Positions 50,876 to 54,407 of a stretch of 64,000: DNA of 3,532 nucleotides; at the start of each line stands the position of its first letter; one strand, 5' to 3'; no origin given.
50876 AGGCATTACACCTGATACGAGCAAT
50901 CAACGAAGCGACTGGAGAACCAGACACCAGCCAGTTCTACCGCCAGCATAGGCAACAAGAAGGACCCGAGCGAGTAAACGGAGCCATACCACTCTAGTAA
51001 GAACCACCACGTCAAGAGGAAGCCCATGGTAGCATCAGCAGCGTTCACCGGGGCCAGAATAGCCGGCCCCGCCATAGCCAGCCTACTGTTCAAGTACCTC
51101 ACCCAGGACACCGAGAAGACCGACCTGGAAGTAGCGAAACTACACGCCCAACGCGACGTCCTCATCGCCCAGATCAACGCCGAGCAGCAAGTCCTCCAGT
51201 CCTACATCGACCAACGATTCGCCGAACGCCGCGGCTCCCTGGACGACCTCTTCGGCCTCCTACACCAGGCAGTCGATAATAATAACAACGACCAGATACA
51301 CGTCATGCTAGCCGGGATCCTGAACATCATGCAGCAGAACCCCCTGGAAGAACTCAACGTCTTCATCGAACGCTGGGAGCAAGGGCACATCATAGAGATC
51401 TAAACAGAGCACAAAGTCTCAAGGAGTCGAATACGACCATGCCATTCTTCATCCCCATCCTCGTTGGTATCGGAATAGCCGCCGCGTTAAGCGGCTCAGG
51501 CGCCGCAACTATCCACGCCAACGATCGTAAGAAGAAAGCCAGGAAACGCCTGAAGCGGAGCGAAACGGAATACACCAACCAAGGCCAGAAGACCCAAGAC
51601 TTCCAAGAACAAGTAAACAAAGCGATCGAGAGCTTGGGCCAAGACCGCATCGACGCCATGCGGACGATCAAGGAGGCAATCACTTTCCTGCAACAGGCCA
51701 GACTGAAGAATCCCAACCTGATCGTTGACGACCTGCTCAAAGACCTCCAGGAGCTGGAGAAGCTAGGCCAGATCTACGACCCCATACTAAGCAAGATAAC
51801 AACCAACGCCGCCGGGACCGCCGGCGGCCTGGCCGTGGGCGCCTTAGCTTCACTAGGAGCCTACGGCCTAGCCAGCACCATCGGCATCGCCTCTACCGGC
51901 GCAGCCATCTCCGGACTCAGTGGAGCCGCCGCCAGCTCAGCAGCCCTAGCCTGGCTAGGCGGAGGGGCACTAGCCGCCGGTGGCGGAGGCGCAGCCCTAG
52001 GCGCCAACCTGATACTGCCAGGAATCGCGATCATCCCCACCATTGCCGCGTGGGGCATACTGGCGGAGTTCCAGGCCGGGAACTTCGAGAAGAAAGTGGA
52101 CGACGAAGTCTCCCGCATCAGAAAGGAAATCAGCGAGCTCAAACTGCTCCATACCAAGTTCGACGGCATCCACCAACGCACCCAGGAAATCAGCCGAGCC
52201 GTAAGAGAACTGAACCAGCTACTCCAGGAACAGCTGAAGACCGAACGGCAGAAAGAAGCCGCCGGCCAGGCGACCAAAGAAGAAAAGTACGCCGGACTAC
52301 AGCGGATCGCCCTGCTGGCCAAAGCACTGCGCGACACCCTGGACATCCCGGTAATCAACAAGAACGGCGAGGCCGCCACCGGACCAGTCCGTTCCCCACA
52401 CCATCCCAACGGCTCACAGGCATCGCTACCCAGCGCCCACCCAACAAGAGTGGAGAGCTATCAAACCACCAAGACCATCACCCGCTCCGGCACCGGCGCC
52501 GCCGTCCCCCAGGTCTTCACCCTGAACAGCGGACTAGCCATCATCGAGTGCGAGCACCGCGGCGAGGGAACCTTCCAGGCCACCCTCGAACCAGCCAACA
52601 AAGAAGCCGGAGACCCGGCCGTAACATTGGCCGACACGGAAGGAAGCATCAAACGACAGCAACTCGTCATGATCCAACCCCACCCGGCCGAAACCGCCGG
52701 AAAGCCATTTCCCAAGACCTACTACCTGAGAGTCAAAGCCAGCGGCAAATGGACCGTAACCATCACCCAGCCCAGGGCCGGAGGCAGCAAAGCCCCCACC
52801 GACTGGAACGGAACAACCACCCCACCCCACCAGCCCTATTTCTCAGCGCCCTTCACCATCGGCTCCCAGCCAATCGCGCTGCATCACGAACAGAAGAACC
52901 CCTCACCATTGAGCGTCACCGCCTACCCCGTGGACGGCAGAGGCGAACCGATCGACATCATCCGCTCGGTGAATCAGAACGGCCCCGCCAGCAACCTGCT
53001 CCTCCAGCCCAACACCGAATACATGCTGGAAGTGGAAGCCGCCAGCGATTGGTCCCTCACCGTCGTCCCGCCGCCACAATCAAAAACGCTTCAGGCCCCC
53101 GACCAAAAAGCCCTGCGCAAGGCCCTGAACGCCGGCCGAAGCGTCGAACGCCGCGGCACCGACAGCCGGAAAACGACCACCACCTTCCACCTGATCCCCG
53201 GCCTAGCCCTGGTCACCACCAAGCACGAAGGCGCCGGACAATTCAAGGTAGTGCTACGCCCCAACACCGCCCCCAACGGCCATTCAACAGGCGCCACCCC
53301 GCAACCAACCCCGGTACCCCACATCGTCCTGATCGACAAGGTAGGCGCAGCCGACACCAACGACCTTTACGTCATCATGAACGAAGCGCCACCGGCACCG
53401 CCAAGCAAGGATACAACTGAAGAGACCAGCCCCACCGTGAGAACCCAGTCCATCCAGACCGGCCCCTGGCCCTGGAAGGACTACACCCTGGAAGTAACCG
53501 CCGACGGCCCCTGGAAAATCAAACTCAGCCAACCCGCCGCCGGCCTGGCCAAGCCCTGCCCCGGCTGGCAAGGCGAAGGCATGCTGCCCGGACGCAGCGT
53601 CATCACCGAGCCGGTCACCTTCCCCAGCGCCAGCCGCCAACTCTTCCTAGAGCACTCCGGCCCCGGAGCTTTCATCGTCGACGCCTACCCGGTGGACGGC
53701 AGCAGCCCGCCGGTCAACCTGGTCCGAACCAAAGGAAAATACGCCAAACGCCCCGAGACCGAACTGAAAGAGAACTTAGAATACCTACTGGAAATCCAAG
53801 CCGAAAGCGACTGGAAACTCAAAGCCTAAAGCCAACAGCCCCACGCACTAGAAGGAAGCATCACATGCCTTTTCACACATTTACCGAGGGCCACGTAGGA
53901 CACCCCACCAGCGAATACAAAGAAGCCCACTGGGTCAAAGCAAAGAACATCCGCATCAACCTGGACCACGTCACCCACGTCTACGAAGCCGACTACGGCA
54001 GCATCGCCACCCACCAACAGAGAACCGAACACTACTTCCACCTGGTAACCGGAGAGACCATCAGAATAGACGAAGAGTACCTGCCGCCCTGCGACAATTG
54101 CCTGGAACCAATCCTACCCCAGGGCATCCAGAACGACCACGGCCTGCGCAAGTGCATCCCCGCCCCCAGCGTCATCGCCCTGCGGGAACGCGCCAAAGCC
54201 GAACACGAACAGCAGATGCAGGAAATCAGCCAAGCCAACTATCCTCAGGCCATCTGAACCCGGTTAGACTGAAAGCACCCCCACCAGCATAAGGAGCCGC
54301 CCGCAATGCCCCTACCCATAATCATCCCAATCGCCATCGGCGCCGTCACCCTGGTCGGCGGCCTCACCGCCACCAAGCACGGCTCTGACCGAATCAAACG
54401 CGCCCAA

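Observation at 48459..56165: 7.7-kb cluster of paralogous TM/coiled-coil proteins with a conserved AWLGGG glycine-rich hydrophobic core and small partner proteins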

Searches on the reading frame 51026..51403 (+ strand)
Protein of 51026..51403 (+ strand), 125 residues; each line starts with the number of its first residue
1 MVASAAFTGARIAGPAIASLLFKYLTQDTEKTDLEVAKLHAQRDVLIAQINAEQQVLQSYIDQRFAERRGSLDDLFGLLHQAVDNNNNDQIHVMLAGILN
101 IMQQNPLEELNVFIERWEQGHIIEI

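Call 3: search_protein_families(library=pfam, proteins=[window:51026-51403:+], max_evalue=1)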
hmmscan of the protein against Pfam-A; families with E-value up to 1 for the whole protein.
window:51026-51403:+ (125 aa): 1 family
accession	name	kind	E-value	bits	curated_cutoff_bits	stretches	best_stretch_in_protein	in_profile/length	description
PF19888.4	DUF6361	-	0.00012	21.7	25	1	18-88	240-308/388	Family of unknown function (DUF6361)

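Call 4: search_protein_families(library=phrogs, proteins=[window:51026-51403:+], max_evalue=1)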
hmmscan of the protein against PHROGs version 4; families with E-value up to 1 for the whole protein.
window:51026-51403:+ (125 aa): 6 families
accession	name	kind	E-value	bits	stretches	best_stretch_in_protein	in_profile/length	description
phrog_11520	-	unknown function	0.017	15.8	1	42-104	67-130/280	-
phrog_11566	-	unknown function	0.053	14.6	1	21-73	19-75/76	-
phrog_12336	-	unknown function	0.11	13.3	1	59-94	8-43/64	-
phrog_34607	-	unknown function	0.15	12.7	1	21-113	80-174/190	-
phrog_1695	-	unknown function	0.17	13.2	1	80-116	22-58/93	-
phrog_35387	-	unknown function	0.21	13.1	1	16-60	13-57/87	-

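Call 21: search_protein_families(library=padloc, proteins=[window:51026-51403:+], max_evalue=1)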
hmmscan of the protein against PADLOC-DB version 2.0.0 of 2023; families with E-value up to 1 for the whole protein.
window:51026-51403:+ (125 aa): 1 family
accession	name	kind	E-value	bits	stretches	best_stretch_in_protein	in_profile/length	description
PDLC00356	PtuB1|PtuB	-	0.01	13.4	1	21-74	14-69/196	Unknown function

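Call 22: search_protein_families(library=ncbifam, proteins=[window:51026-51403:+], max_evalue=1)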
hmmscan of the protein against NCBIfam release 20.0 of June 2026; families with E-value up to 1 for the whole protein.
window:51026-51403:+ (125 aa): 1 family
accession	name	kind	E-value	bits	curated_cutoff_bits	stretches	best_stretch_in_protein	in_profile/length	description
NF033542.1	transpos_IS110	equivalog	0.1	11.7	140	1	29-87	116-175/343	IS110 family RNA-guided transposase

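Call 42: find_homologous_proteins(query=window:51026-51403:+, max_evalue=0.001)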
Query window:51026-51403:+ (125 aa): 1 proteins with E <= 0.001 among 13 candidates.
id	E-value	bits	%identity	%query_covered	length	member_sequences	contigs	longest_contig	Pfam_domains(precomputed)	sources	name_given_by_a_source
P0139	8.5e-74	263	100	100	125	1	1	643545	-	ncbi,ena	-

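Call 45: find_homologous_proteins(query=A4, max_evalue=0.001)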
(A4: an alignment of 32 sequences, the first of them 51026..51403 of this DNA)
Query A4 (32 sequences) (125 aa, profile of the alignment): 77 proteins with E <= 0.001 among 2631 candidates.
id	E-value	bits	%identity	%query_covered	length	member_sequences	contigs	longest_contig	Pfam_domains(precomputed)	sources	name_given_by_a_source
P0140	4.9e-46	174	33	58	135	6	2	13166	-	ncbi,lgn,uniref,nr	ncbi:hypothetical protein [Lyngbya sp. PCC 8106]|uniref:hypothetical protein n=1 Tax=Lyngbya sp. (st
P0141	8.2e-46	173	32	70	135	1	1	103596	-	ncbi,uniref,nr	ncbi:hypothetical protein IQ259_07000 [Fortiea sp. LEGE XX443]|uniref:hypothetical protein n=1 Tax=F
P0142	8.7e-45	170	30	58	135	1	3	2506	-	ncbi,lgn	-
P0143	9.0e-44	166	33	66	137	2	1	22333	-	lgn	-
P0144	2.6e-41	158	29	75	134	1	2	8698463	-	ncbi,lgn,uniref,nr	ncbi:hypothetical protein Riv7116_1185 [Rivularia sp. PCC 7116]|uniref:hypothetical protein n=1 Tax=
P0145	3.7e-41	158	29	75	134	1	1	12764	-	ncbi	-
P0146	1.2e-39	153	33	58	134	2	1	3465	-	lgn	-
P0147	1.4e-38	150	28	58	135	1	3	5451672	-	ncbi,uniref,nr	ncbi:hypothetical protein [Nodularia sphaerocarpa]|uniref:hypothetical protein n=1 Tax=Nodularia sph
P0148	1.8e-38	149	36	65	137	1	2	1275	-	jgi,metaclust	metaclust:\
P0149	2.0e-38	149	33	58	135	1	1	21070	-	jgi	jgi:hypothetical protein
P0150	1.0e-36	144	26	82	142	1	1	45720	-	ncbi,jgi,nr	ncbi:MAG: hypothetical protein GXO19_00305 [Epsilonproteobacteria bacterium]|nr:hypothetical protein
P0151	8.2e-36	141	27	56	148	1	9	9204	-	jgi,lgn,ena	-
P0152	1.6e-35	140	26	56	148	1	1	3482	-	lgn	-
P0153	3.3e-35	139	17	70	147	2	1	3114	-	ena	-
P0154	3.4e-35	139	27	56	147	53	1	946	-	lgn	-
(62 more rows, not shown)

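Call 67: predict_structure(alignment_id=A6)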
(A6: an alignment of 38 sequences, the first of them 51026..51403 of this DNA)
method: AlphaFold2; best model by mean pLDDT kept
length: 125 residues; sequences in the alignment: 38
mean_pLDDT: 75.7   pTM: 0.49
mean pLDDT of the five models: 75.7, 71.4, 61.0, 60.9, 59.9
residues with pLDDT >= 90: 31; 70-90: 59; 50-70: 20; < 50: 15
segments of 3 or more residues with pLDDT < 50: 1-15
pLDDT, mean of each block of 10 residues (from residue 1): 35 50 60 77 81 81 87 95 96 93 81 80 62
secondary structure, 60 per line:
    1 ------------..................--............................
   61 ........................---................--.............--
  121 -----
elements in order: H13-30 H33-84 H88-103 H106-118

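Call 69: search_solved_structures(query=A6, max_evalue=1)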
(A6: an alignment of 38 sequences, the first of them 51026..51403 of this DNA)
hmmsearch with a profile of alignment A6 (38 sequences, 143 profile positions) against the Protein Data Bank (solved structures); distinct sequences matched with E-value up to 1: 9.
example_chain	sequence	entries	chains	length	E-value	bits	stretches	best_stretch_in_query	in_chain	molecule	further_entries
8g8i_A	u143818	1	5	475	3.9e-06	30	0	81-112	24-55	C3HR3_9r_shift4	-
37tt_A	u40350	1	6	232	0.0028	20.7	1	92-134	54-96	Z4 c3ii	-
8eoz_B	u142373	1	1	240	0.025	17.6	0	66-116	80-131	C3HR3_4r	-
5tgw_A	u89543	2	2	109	0.041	16.9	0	89-121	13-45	PS1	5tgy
8g4k_A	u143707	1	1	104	0.21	14.7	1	88-121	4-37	5HCS_TGFBR2_1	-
5f3q_A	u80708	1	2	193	0.49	13.4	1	111-140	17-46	Putative uncharacterized protein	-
5f3o_A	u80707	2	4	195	0.5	13.4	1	111-140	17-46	Putative uncharacterized protein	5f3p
6w6x_A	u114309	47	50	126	0.55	13.3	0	91-117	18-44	De novo designed ABLE protein | De novo designed ABLE | D-ABLE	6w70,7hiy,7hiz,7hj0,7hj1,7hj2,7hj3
6x8n_A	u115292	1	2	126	0.55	13.3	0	91-118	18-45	De novo designed ABLE protein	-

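Call 71: fold_search(model_id=the predicted structure, library=pdb)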
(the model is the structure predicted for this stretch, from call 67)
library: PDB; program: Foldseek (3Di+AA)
matches with E <= 10: 148; with E <= 0.001: 0
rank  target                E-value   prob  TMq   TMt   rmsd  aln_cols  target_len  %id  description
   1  6w6e_A                5.6e-01  0.72  0.40  0.09   8.3        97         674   13  The Mycobacterium tuberculosis ClpB disaggregase hexamer structure with a locally refined ClpB middle domain and a Dna (released 2021-05-26)
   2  3syv_H                7.3e-01  0.16  0.29  0.17  30.4       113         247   20  Crystal structure of mPACSIN 3 F-BAR domain mutant (released 2012-05-16)
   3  8p16_6                1.2e+00  0.35  0.30  0.11  10.6       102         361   16  E167K RF2 on E. coli 70S release complex with UGG (Structure I) (released 2024-05-22)
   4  7yh5_A                1.7e+00  0.11  0.26  0.20  20.8       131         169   13  MazG(Mycobacterium tuberculosis) (released 2023-07-19)
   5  7l6n_C                1.9e+00  0.33  0.39  0.09   7.4        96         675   14  The Mycobacterium tuberculosis ClpB disaggregase hexamer structure with three locally refined ClpB middle domains and  (released 2021-05-26)
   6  3syv_A                1.9e+00  0.09  0.26  0.16  27.4       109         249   20  Crystal structure of mPACSIN 3 F-BAR domain mutant (released 2012-05-16)
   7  8jut_C                2.2e+00  0.21  0.35  0.26   9.2       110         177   13  rat megalin RAP complex (released 2024-06-19)
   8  3syv_F                2.2e+00  0.07  0.25  0.15  32.9       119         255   21  Crystal structure of mPACSIN 3 F-BAR domain mutant (released 2012-05-16)
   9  7bww_C                2.4e+00  0.28  0.31  0.44  20.8        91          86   15  Structure of the engineered metallo-Diels-Alderase DA7 W16S (released 2021-04-21)
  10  1vmg                  2.5e+00  0.30  0.32  0.47  10.1        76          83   20  Crystal structure of MazG nucleotide pyrophosphohydrolase (13816655) from Sulfolobus solfataricus at 1.46 A resolution (released 2004-10-05)
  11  9taq_A                2.5e+00  0.21  0.34  0.34  23.0        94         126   14  De novo photoenzyme variant ABLE-E116C-TXT H49A-L42T (photoABLE1 precursor) in complex with substrate (released 2026-03-25)
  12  3ro3_A                2.7e+00  0.15  0.29  0.23  17.7        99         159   17  crystal structure of LGN/mInscuteable complex (released 2012-03-07)
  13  7dmf                  2.9e+00  0.12  0.32  0.22  16.0       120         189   16  A de novo protein that rigidly extends the structure of tVHS-like domain in tepsin with a new designed domain (released 2021-12-08)
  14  3syv_C                2.9e+00  0.06  0.25  0.16  35.1       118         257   19  Crystal structure of mPACSIN 3 F-BAR domain mutant (released 2012-05-16)
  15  5me8_A                3.1e+00  0.15  0.36  0.40   8.9       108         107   18  N-terminal domain of the human tumor suppressor ING5 (released 2018-03-14)
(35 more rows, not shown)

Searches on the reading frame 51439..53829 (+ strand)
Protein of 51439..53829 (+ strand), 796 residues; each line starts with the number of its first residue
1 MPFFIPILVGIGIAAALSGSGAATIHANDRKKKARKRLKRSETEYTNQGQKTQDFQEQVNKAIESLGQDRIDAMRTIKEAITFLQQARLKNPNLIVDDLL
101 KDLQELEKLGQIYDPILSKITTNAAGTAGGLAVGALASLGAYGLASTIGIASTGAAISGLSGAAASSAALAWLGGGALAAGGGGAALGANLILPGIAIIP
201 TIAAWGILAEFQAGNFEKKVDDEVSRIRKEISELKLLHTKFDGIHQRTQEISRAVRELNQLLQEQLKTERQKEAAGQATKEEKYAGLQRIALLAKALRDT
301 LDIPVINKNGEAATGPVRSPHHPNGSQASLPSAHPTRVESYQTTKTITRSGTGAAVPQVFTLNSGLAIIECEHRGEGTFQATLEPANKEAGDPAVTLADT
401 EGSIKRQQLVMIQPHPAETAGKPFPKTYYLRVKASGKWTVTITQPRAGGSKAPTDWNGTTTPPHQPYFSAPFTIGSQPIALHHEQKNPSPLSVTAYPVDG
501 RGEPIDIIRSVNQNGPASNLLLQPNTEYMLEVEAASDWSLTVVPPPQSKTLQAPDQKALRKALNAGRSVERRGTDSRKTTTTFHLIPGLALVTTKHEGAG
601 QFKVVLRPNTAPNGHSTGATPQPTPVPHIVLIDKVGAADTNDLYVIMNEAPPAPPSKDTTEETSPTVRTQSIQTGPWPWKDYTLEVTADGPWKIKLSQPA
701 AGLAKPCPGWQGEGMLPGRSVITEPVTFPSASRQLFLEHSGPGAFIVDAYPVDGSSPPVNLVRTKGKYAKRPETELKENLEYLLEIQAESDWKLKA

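Call 3: search_protein_families(library=pfam, proteins=[window:51439-53829:+], max_evalue=1)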
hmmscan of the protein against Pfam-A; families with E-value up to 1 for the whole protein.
window:51439-53829:+ (796 aa): 4 families
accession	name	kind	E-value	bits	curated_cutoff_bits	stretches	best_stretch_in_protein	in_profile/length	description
PF17936.7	Big_6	-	0.0013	19.4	27.6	1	344-403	14-72/83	Bacterial Ig domain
PF05461.16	ApoL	-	0.011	15.6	25.9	1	9-95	125-209/298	Apolipoprotein L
PF22306.1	PAV1-137_bromodom-like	-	0.1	13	27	0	199-232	47-80/115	PAV1-137, bromodomain-like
PF11709.13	Mit_ribos_Mrp51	-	0.35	10.9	27.1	1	30-129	181-264/362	Mitochondrial ribosomal protein subunit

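Call 4: search_protein_families(library=phrogs, proteins=[window:51439-53829:+], max_evalue=1)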
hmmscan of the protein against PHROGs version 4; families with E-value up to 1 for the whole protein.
window:51439-53829:+ (796 aa): 4 families
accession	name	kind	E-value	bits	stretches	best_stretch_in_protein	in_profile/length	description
phrog_404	-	tail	0.00054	21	1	191-282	21-112/118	minor tail protein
phrog_3533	-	unknown function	0.012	16.6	1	317-358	18-57/60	-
phrog_214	-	lysis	0.017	16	1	8-84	17-93/176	Rz-like spanin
phrog_4658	-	unknown function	0.064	14.9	0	228-284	24-78/109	-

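Call 21: search_protein_families(library=padloc, proteins=[window:51439-53829:+], max_evalue=1)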
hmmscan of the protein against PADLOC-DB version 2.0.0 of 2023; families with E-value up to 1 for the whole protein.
window:51439-53829:+ (796 aa): 3 families
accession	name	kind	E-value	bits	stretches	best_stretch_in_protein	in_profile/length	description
PDLC04407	PDC-M09A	-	4e-31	106.6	1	28-272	4-253/282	-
PDLC04406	PDC-M09A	-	6.1e-27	92.9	1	123-260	142-284/330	-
PDLC03843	LeoC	-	0.0068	14.6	1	215-279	110-168/207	-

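Call 22: search_protein_families(library=ncbifam, proteins=[window:51439-53829:+], max_evalue=1)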
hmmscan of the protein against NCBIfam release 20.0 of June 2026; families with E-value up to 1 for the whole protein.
window:51439-53829:+ (796 aa): 3 families
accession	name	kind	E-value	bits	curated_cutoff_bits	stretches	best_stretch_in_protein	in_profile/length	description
NF051442.1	NheB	equivalog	0.0012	18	500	1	161-256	239-330/398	non-hemolytic enterotoxin subunit B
TIGR04527.1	mycoplas_twoTM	subfamily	0.12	12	125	0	8-122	15-118/248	MG_279/MG_280 family protein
TIGR04524.1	mycoplas_M_dom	domain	0.14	12.1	40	1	38-116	64-142/253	IgG-blocking virulence protein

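Call 78: search_protein_families(library=pfam, alignment_id=A7, max_evalue=0.001)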
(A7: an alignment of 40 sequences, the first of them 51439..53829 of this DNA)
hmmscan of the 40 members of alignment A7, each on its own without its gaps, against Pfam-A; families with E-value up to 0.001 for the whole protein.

A. member 1, window:51439-53829:+ (796 aa): 0 families

B. families by the number of members that match (of 40 scanned): 6 families
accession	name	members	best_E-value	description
PF02201.23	SWIB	1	2.8e-24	SWIB/MDM2 domain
PF08238.18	Sel1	1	3.6e-10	Sel1 repeat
PF03144.31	GTP_EFTU_D2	1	4.1e-06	Elongation factor Tu domain 2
PF13091.12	PLDc_2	1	0.00021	PLD-like domain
PF05335.18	DUF745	1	0.00024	Protein of unknown function (DUF745)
PF16118.10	DUF4834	1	0.0009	Domain of unknown function (DUF4834)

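Call 102: find_encoding_contigs(protein=window:51439-53829:+, flank=2000, max_places=2)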
Protein window:51439-53829:+ (796 aa): no gene with exactly this product is on record in the collection.

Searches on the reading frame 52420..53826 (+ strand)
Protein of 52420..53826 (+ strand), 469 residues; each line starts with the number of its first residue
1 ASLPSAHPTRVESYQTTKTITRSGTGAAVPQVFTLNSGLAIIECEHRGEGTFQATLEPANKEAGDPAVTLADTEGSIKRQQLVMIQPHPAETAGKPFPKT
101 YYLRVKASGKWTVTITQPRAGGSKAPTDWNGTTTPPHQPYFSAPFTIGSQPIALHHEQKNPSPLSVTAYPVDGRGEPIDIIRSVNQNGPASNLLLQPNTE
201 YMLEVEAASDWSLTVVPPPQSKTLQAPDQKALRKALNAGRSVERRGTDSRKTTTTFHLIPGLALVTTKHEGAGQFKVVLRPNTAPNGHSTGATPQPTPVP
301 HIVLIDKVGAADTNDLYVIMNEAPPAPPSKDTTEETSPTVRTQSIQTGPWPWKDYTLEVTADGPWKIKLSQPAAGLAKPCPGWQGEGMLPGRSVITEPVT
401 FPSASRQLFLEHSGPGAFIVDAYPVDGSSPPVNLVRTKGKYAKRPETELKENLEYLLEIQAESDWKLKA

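Call 103: search_solved_structures(query=window:52420-53826:+, max_evalue=1)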
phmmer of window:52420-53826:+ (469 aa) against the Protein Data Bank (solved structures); distinct sequences matched with E-value up to 1: 1.
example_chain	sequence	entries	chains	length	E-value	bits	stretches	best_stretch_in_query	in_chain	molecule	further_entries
1wj3_A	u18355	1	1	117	0.043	15.9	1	122-211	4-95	KIAA1496 protein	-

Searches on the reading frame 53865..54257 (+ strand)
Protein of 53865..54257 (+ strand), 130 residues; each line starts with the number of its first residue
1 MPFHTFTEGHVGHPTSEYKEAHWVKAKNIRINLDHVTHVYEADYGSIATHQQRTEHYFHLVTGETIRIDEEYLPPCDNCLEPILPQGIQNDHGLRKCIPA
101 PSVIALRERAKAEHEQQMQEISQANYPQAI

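Call 3: search_protein_families(library=pfam, proteins=[window:53865-54257:+], max_evalue=1)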
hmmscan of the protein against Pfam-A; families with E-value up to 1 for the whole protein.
window:53865-54257:+ (130 aa): 0 families

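Call 4: search_protein_families(library=phrogs, proteins=[window:53865-54257:+], max_evalue=1)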
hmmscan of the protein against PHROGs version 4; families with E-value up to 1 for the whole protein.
window:53865-54257:+ (130 aa): 2 families
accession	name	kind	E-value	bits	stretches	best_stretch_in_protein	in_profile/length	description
phrog_11417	-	unknown function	0.16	13.3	1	21-66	23-68/97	-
phrog_12574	-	unknown function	0.76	11.1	0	35-64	6-35/75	-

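Call 21: search_protein_families(library=padloc, proteins=[window:53865-54257:+], max_evalue=1)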
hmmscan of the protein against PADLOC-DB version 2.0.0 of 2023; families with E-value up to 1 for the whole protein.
window:53865-54257:+ (130 aa): 0 families

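Call 22: search_protein_families(library=ncbifam, proteins=[window:53865-54257:+], max_evalue=1)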
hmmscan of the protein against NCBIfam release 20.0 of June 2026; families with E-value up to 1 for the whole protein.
window:53865-54257:+ (130 aa): 0 families

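Call 104: search_solved_structures(query=window:53865-54254:+, max_evalue=1)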
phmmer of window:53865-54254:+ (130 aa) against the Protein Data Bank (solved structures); distinct sequences matched with E-value up to 1: 0.
